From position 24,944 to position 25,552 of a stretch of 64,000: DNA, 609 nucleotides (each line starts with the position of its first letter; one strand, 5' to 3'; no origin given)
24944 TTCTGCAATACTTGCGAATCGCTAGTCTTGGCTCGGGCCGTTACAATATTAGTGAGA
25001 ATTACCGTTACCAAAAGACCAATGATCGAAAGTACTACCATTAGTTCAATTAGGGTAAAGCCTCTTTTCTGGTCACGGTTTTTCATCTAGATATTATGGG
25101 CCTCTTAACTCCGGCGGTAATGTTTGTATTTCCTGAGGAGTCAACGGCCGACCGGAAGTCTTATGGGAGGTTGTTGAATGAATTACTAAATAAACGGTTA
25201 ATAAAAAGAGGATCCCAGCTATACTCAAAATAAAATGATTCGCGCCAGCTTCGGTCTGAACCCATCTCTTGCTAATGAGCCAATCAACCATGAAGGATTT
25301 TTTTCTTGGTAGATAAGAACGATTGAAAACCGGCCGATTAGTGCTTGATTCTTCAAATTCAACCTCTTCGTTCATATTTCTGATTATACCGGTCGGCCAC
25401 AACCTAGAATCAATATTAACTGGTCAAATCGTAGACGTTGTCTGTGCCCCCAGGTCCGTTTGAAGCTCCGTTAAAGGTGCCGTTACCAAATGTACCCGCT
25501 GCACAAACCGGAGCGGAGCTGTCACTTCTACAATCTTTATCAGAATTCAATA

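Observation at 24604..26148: Duplicated two-gene module: small single-TM protein plus type IV pilin, repeated twice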

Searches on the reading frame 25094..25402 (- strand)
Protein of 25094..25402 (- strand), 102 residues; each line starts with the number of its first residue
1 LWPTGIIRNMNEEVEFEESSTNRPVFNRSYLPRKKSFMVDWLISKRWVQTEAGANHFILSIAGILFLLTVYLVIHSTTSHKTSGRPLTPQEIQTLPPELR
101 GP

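Call 5: search_protein_families(library=pfam, proteins=[window:25094-25402:-], max_evalue=1)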
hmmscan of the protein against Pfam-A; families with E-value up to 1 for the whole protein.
window:25094-25402:- (102 aa): 2 families
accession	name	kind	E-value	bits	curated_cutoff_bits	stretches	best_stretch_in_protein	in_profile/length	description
PF23778.1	Phage_holin_2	-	0.011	16.4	32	1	37-85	14-60/92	Putative phage holin family 2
PF05255.16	UPF0220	-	0.07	13.1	25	1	47-83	14-50/166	Uncharacterised protein family (UPF0220)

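Call 9: find_homologous_proteins(query=window:25097-25375:-, max_evalue=0.01)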
Query seq(93 aa) (93 aa): 1 proteins with E <= 0.01 among 2 candidates.
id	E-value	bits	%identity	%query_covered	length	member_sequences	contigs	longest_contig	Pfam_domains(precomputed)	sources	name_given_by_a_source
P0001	2.6e-55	202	100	100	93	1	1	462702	-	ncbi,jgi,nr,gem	ncbi:MAG TPA: hypothetical protein VFA52_02300 [Candidatus Paceibacterota bacterium]|nr:hypothetical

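Call 15: search_protein_families(library=ncbifam, proteins=[window:25097-25375:-], max_evalue=1)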
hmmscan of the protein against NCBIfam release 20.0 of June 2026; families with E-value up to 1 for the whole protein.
seq(93 aa): 0 families

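Call 21: search_protein_representatives(alignment_id=A1)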
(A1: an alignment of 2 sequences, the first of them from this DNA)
Query: 2 sequences, 96 profile positions. Proteins with E-value up to 0.001 (for the whole library): 40; up to 1e-10: 2; up to 1e-30: 2. The best 40 are listed.
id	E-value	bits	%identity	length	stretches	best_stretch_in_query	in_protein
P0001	6.8e-48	176.9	-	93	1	1-96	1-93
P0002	2.9e-32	126.8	-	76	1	1-85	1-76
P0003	4.3e-10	55.7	-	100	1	1-92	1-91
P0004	2.9e-09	53.1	-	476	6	19-45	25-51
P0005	1.1e-08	51.2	-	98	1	1-94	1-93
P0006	3.3e-06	43.3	-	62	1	4-64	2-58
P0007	5.5e-06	42.6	-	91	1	1-67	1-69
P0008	6.7e-06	42.3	-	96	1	1-83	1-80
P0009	1.4e-05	41.3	-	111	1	4-71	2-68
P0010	1.4e-05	41.2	-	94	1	3-77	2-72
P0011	1.4e-05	41.2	-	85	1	2-70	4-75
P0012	2.2e-05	40.6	-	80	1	5-66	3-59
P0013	2.2e-05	40.6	-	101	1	4-90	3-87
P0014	2.4e-05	40.5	-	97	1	1-76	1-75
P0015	2.8e-05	40.3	-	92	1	1-66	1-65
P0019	8.5e-05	38.8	-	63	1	4-66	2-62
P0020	8.9e-05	38.7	-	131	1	1-93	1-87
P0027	5.6e-04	36.1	-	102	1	1-88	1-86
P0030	5.8e-04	36.1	-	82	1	1-80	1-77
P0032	6.8e-04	35.9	-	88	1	1-76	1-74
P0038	9.0e-04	35.5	-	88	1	3-91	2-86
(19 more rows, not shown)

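Call 27: find_homologous_proteins(query=A2, max_evalue=0.001)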
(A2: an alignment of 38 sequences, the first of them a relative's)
Query A2 (38 sequences) (93 aa, profile of the alignment): 7 proteins with E <= 0.001 among 1267 candidates.
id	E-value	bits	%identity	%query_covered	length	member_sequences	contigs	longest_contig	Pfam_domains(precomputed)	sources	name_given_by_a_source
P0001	4.4e-20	89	100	100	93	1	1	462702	-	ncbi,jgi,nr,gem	ncbi:MAG TPA: hypothetical protein VFA52_02300 [Candidatus Paceibacterota bacterium]|nr:hypothetical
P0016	4.7e-19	86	28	96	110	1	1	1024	-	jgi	jgi:hypothetical protein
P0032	1.3e-18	84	26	77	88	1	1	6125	-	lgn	-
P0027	1.8e-18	84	37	90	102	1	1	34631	-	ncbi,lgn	-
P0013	1.5e-17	81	-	-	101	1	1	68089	-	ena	-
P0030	5.3e-15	73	-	-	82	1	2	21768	-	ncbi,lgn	ncbi:MAG: hypothetical protein ABIT47_01435 [Candidatus Paceibacterota bacterium]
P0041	2.0e-12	64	33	65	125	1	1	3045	-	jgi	jgi:hypothetical protein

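Call 28: find_encoding_contigs(protein=P0027, flank=4000, max_places=3)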
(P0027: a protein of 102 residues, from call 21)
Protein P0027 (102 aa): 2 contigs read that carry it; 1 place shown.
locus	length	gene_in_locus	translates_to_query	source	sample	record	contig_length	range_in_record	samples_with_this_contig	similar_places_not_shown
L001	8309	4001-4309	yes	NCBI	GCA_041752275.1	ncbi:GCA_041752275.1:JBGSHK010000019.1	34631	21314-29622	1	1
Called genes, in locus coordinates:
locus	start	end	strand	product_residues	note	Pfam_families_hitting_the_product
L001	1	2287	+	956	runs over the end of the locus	PF26449:DUF8128, PF10412:TrwB_AAD_bind (faint), PF01935:DUF87 (weak), PF13401:AAA_22 (faint), PF12696:TraG-D_C (weak)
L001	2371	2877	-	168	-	-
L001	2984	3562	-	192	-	PF03193:RsgA_GTPase (faint), PF00350:Dynamin_N (faint), PF01926:MMR_HSR1, PF02421:FeoB_N, PF00009:GTP_EFTU (weak)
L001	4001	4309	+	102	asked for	-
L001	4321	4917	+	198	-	PF07963:N_methyl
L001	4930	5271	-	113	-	PF02033:RBFA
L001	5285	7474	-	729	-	PF00009:GTP_EFTU, PF01926:MMR_HSR1, PF22042:EF-G_D2, PF11987:IF-2, PF03144:GTP_EFTU_D2 (weak)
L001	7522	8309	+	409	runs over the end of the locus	PF00266:Aminotran_5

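Call 29: find_encoding_contigs(protein=P0013, flank=4000, max_places=3)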
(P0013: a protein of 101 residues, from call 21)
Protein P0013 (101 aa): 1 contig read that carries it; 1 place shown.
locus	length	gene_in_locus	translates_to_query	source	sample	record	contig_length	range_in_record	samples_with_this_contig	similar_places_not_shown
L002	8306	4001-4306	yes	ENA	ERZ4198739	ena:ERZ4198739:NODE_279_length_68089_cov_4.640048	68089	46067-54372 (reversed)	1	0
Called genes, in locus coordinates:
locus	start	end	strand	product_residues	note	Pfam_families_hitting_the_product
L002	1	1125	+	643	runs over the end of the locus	PF00004:AAA, PF17862:AAA_lid_3, PF01434:Peptidase_M41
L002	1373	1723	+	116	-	-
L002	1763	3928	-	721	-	PF17191:RecG_wedge, PF01336:tRNA_anti-codon, PF00270:DEAD, PF04851:ResIII, PF00271:Helicase_C, PF22590:Cas3-like_C_2 (weak), PF19833:RecG_dom3_C (weak)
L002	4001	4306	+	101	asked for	-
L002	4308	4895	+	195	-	PF07963:N_methyl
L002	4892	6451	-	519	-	-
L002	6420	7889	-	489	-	PF01593:Amino_oxidase (faint), PF01946:Thi4 (weak), PF13450:NAD_binding_8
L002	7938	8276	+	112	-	PF04138:GtrA_DPMS_TM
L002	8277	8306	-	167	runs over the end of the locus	-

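Call 30: find_encoding_contigs(protein=P0030, flank=4000, max_places=3)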
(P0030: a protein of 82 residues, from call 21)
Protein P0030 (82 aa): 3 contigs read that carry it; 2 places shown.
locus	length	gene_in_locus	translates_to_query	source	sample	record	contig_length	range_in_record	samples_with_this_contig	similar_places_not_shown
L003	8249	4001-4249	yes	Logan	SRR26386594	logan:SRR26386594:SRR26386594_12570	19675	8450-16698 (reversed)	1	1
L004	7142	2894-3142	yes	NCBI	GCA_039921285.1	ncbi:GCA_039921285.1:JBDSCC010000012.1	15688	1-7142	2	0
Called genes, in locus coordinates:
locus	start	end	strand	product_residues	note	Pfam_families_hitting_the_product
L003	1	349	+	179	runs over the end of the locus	-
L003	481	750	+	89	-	-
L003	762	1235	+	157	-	PF07963:N_methyl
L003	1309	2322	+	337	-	PF00044:Gp_dh_N, PF02800:Gp_dh_C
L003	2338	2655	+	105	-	-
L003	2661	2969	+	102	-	-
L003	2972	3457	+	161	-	PF07963:N_methyl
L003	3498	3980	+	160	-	PF02502:LacAB_rpiB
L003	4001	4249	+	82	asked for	-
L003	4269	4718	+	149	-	PF07963:N_methyl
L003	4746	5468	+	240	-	PF00834:Ribul_P_3_epim, PF00977:His_biosynth (weak)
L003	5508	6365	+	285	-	PF13292:DXP_synthase_N, PF00456:Transketolase_N, PF00676:E1_dh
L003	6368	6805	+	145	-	-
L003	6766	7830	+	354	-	PF02779:Transket_pyr, PF02780:Transketolase_C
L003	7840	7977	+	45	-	-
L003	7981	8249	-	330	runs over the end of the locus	PF00294:PfkB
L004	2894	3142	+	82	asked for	-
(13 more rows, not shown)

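Call 31: find_encoding_contigs(protein=P0003, flank=4000, max_places=3)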
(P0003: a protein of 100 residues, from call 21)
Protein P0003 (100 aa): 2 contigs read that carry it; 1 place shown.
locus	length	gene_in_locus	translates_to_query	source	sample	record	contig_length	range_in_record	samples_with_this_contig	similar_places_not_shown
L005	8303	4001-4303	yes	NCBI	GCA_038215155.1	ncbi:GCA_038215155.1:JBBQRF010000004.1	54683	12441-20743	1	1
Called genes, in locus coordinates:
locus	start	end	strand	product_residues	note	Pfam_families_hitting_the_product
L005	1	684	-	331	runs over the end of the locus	PF00294:PfkB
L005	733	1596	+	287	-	PF01116:F_bP_aldolase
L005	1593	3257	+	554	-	PF01565:FAD_binding_4, PF02913:FAD-oxidase_C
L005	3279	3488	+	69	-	-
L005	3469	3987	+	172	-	PF07963:N_methyl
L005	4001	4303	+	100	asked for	-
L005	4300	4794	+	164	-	PF07963:N_methyl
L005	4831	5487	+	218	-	PF01386:Ribosomal_L25p, PF14693:Ribosomal_TL5_C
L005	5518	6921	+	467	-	PF13406:SLT_2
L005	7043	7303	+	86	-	PF01197:Ribosomal_L31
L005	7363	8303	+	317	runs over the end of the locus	PF03462:PCRF, PF00472:RF-1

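Call 32: find_encoding_contigs(protein=P0032, flank=4000, max_places=3)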
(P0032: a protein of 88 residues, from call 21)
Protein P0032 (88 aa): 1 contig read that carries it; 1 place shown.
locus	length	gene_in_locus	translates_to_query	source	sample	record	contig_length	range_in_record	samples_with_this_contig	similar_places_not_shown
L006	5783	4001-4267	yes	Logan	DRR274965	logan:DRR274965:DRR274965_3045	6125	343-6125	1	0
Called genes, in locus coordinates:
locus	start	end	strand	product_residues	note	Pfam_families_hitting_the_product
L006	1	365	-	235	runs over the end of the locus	?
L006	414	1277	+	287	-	PF01116:F_bP_aldolase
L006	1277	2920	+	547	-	PF01565:FAD_binding_4, PF02913:FAD-oxidase_C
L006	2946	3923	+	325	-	-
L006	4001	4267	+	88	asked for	-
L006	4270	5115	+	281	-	PF07963:N_methyl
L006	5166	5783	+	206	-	?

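Call 33: find_encoding_contigs(protein=P0041, flank=4000, max_places=3)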
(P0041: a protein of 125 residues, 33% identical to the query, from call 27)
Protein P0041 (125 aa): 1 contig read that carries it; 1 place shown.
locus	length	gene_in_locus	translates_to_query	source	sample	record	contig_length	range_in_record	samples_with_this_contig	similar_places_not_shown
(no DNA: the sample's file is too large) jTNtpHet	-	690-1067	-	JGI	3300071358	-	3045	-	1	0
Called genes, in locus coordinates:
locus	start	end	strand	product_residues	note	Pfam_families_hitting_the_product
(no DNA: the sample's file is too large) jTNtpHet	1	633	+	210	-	?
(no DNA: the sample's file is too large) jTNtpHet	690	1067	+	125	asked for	-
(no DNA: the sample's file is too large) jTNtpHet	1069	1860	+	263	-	PF07963:N_methyl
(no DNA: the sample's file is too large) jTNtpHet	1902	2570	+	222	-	PF01386:Ribosomal_L25p, PF14693:Ribosomal_TL5_C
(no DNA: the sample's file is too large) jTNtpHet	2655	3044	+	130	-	?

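Call 44: search_protein_families(library=pfam, alignment_id=A2, max_evalue=0.1)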
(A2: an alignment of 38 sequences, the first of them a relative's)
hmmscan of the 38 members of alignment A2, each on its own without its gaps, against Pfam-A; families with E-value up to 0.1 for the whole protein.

A. member 1, P0001 (93 aa): 2 families
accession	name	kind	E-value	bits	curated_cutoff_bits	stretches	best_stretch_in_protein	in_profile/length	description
PF23778.1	Phage_holin_2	-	0.0087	16.7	32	1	28-76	14-60/92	Putative phage holin family 2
PF05255.16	UPF0220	-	0.059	13.3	25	1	38-74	14-50/166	Uncharacterised protein family (UPF0220)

B. families by the number of members that match (of 38 scanned): 30 families (the first 25 are shown)
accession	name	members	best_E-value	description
PF05814.16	Ac76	3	0.0022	Orf76 (Ac76)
PF06898.16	YqfD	2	0.001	Putative stage IV sporulation protein YqfD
PF06480.20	FtsH_ext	2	0.0025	FtsH Extracellular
PF20456.3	DUF6709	1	0.00078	Family of unknown function (DUF6709)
PF14575.11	EphA2_TM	1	0.0041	Ephrin type-A receptor 2 transmembrane domain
PF23778.1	Phage_holin_2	1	0.0087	Putative phage holin family 2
PF00344.25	SecY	1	0.0091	SecY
PF06024.17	Orf78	1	0.011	Orf78 (ac78)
PF02468.20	PsbN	1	0.015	Photosystem II reaction centre N protein (psbN)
PF13857.12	Ank_5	1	0.019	Ankyrin repeats (many copies)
PF24406.1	nSTAND_NTPase4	1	0.02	Novel STAND NTPase 4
PF04144.18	SCAMP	1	0.021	SCAMP family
PF09882.14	DUF2109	1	0.022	Predicted membrane protein (DUF2109)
PF24301.1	FraC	1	0.022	Filament integrity protein FraC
PF15018.11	InaF-motif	1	0.033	TRP-interacting helix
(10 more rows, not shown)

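Call 45: search_protein_families(library=ncbifam, alignment_id=A2, max_evalue=0.1)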
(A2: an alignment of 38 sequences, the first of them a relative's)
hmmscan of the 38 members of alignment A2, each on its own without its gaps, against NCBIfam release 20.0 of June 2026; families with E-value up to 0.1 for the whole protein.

A. member 1, P0001 (93 aa): 0 families

B. families by the number of members that match (of 38 scanned): 28 families (the first 25 are shown)
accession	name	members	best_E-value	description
TIGR02876.1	spore_yqfD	1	0.00095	sporulation protein YqfD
NF003004.0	PRK03814.1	1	0.005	oxaloacetate decarboxylase subunit gamma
NF011518.0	PRK14957.1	1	0.0066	DNA polymerase III subunits gamma and tau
NF010560.0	PRK13955.1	1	0.0074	large conductance mechanosensitive channel protein MscL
NF005267.0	PRK06770.1-3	1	0.0074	hypothetical protein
NF038218.1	IcmG_DotF_IVB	1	0.0076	type IVB secretion system protein IcmG/DotF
NF033853.2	KPN_two_small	1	0.0086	small membrane protein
NF006283.1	PRK08455.1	1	0.01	flagellar basal body-associated protein FliL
NF004413.0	PRK05759.1-4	1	0.011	F0F1 ATP synthase subunit B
NF042414.1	CLC_0170_fam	1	0.02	CLC_0170 family protein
NF007326.0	PRK09814.2-3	1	0.021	beta-1,6-galactofuranosyltransferase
TIGR02976.1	phageshock_pspB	1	0.022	envelope stress response membrane protein PspB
NF033100.1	bla_CfxA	1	0.025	CfxA family broad-spectrum class A beta-lactamase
NF010094.0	PRK13580.1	1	0.026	glycine hydroxymethyltransferase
NF047981.1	RC1041_fam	1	0.026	RC1041 family protein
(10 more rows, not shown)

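Call 60: predict_structure(alignment_id=A2)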
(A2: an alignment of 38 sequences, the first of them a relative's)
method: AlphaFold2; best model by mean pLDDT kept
length: 93 residues; sequences in the alignment: 38
mean_pLDDT: 80.9   pTM: 0.45
mean pLDDT of the five models: 80.9, 79.7, 78.7, 78.3, 78.0
residues with pLDDT >= 90: 21; 70-90: 50; 50-70: 22; < 50: 0
segments of 3 or more residues with pLDDT < 50: none
pLDDT, mean of each block of 10 residues (from residue 1): 67 64 77 85 89 97 91 75 86 74
secondary structure, 60 per line:
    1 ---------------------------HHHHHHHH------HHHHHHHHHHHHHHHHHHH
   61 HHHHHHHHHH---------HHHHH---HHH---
elements in order: H28-35 H42-70 H80-84

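Call 64: search_solved_structures(query=A2, max_evalue=1)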
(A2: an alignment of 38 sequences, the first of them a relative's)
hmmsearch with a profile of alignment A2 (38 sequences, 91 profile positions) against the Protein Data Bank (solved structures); distinct sequences matched with E-value up to 1: 2.
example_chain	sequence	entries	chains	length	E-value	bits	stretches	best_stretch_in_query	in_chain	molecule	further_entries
7wr1_C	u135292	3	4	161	0.17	15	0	6-36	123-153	OspC3 | Arginine ADP-riboxanase OspC3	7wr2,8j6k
9hmf_O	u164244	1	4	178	0.66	13.1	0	38-81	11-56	Flagellar protein FliL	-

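Call 65: search_protein_families(library=padloc, alignment_id=A2, max_evalue=0.01)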
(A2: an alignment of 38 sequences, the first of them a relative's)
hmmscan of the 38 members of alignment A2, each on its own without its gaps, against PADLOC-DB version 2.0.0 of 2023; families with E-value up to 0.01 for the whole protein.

A. member 1, P0001 (93 aa): 0 families

B. families by the number of members that match (of 38 scanned): 2 families
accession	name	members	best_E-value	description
PDLC00176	HamB1|HamB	1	0.0033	DEAD-box helicase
PDLC00730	Effector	1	0.0087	TIR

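Call 82: find_encoding_contigs(protein=P0005, flank=3000, max_places=2)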
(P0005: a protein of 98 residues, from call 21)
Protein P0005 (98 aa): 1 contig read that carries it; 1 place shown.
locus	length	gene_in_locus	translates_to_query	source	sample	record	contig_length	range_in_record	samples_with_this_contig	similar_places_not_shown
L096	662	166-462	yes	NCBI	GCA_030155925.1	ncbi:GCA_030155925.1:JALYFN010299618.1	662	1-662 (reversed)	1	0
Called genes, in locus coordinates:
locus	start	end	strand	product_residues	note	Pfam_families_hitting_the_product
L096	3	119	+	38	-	?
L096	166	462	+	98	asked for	-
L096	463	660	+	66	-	?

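Call 83: find_encoding_contigs(protein=P0009, flank=3000, max_places=2)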
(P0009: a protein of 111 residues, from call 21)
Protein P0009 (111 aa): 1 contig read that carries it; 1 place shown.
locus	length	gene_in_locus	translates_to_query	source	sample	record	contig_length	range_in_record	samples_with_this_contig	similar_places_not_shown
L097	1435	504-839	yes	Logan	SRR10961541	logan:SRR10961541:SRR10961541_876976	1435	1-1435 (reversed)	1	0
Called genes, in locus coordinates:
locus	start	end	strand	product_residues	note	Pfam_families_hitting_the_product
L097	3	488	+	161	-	?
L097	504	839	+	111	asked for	-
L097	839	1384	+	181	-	PF07963:N_methyl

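Call 84: find_encoding_contigs(protein=P0020, flank=3000, max_places=2)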
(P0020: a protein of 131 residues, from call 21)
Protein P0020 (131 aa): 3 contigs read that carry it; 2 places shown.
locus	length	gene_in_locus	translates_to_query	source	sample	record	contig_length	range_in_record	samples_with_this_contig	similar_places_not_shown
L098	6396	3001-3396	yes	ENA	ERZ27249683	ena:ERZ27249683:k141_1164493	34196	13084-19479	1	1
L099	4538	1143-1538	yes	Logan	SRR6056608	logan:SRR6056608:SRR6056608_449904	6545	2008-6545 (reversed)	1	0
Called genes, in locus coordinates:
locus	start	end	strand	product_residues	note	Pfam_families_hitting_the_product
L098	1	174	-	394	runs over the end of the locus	PF00464:SHMT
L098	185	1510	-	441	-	PF02397:Bac_transf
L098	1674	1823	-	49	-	-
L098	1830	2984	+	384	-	PF13477:Glyco_trans_4_2, PF13439:Glyco_transf_4, PF13579:Glyco_trans_4_4, PF20706:GT4-conflict, PF00534:Glycos_transf_1, PF13692:Glyco_trans_1_4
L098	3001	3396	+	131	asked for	-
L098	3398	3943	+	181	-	PF07963:N_methyl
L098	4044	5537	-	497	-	PF20154:LNT_N, PF00795:CN_hydrolase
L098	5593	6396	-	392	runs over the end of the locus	PF01098:FTSW_RODA_SPOVE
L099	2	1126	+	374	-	?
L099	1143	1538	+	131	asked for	-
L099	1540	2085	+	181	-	PF07963:N_methyl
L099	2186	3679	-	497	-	PF20154:LNT_N, PF00795:CN_hydrolase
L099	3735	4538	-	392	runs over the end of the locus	PF01098:FTSW_RODA_SPOVE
